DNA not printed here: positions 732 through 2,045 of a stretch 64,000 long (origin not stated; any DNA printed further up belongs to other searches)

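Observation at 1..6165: Minus-strand island with a NERD-SF1 helicase, a Zn-ribbon/NDT-like protein, an ABC-type ATPase and three orphan ORFs: candidate uncharacterised anti-phage defence locus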

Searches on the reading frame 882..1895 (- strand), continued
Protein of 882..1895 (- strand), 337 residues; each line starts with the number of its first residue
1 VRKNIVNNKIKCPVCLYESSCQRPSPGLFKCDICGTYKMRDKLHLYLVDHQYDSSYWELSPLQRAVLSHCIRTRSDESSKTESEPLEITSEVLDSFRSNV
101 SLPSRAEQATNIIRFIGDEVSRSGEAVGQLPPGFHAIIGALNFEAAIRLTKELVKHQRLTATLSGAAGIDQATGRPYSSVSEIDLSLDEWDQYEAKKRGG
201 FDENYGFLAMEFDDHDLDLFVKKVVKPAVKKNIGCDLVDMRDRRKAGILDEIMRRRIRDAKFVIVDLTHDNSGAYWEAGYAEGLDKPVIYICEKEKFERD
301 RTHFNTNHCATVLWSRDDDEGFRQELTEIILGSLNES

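Call 84: search_dna_similar(query=window:885-1895:-, collection=plasmids, mode=protein, max_evalue=1e-10, max_rows=12)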
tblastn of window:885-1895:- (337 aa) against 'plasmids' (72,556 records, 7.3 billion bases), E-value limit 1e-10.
No match.
